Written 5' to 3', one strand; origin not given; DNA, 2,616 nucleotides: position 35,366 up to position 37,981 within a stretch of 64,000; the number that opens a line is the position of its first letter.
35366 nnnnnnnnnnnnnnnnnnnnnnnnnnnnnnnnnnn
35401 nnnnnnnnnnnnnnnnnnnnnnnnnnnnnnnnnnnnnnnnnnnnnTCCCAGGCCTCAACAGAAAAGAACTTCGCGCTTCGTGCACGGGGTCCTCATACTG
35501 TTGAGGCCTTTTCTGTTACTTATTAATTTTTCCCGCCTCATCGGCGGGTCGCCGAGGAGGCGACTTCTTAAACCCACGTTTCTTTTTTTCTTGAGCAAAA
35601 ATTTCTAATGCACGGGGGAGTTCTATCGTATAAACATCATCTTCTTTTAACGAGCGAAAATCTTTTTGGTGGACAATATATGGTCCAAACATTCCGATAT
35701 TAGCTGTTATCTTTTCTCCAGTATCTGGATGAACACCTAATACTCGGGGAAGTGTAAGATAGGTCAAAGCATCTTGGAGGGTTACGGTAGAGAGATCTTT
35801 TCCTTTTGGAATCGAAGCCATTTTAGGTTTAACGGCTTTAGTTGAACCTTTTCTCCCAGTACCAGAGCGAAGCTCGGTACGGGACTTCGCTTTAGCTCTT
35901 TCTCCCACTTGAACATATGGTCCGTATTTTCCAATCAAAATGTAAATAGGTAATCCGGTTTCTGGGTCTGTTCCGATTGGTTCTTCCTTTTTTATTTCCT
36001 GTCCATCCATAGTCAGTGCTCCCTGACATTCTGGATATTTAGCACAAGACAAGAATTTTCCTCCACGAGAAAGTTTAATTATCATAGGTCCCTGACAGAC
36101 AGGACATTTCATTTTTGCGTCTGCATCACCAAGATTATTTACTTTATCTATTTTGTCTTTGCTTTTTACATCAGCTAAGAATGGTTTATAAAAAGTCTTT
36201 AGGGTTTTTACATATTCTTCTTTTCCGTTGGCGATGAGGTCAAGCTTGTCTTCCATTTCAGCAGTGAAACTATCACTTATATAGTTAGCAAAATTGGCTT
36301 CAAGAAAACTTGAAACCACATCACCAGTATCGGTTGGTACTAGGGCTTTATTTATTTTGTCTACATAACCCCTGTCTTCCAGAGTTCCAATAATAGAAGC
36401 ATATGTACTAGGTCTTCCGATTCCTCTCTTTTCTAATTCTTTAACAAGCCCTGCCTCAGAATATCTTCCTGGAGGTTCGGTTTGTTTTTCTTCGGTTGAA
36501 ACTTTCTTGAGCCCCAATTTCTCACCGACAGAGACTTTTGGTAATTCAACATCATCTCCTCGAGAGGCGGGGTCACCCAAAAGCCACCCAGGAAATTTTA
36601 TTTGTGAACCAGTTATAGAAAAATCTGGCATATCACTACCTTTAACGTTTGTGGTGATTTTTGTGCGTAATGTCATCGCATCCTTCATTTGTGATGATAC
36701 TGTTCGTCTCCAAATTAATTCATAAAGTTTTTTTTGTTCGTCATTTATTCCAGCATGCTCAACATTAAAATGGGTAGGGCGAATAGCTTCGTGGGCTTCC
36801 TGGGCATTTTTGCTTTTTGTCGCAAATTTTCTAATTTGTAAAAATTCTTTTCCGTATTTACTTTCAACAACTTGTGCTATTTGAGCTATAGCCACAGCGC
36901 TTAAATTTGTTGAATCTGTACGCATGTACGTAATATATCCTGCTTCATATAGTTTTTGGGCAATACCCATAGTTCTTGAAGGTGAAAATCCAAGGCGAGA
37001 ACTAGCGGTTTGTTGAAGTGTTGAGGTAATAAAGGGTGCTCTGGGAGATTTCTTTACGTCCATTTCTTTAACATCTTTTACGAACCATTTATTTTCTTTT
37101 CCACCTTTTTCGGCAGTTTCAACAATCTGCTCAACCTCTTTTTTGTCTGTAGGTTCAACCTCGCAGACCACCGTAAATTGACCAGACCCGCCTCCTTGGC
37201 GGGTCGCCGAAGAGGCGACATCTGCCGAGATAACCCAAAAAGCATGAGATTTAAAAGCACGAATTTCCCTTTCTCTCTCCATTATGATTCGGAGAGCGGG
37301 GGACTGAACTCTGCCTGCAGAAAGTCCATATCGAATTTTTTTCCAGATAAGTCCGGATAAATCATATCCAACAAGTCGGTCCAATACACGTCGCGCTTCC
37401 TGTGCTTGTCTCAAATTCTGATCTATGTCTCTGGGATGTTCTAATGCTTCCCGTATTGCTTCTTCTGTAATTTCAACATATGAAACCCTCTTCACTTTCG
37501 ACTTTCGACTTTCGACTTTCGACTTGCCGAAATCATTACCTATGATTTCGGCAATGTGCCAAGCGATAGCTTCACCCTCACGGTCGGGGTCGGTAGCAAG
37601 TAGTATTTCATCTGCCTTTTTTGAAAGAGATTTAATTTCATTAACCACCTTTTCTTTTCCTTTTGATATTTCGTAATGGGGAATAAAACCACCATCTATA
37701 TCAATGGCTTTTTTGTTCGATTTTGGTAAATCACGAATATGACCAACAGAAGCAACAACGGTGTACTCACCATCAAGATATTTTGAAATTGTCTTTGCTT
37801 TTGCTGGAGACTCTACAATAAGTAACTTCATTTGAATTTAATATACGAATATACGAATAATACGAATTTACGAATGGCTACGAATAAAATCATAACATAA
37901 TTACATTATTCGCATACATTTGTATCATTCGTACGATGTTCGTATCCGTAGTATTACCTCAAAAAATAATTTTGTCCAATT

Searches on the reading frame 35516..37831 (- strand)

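Call 8: search_protein_families(library=pfam, proteins=[window:35516-37831:-], max_evalue=0.01)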
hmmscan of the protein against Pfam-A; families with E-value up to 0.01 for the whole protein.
window:35516-37831:- (771 aa): 5 families
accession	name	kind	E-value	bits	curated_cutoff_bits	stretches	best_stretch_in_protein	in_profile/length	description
PF01131.25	Topoisom_bac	-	2.4e-121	406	35.1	1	136-543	2-409/411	DNA topoisomerase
PF13368.11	Toprim_C_rpt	-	1.6e-31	108.4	22.3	2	701-752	1-53/57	Topoisomerase C-terminal repeat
PF01751.28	Toprim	-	1.1e-23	83.6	23.1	1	3-104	2-82/96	Toprim domain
PF01396.24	Zn_ribbon_Top1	-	1.5e-10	41.1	32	1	575-603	3-31/39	Topoisomerase DNA binding C4 zinc finger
PF13662.12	Toprim_4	-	0.00037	21.1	25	1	62-105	47-73/85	Toprim domain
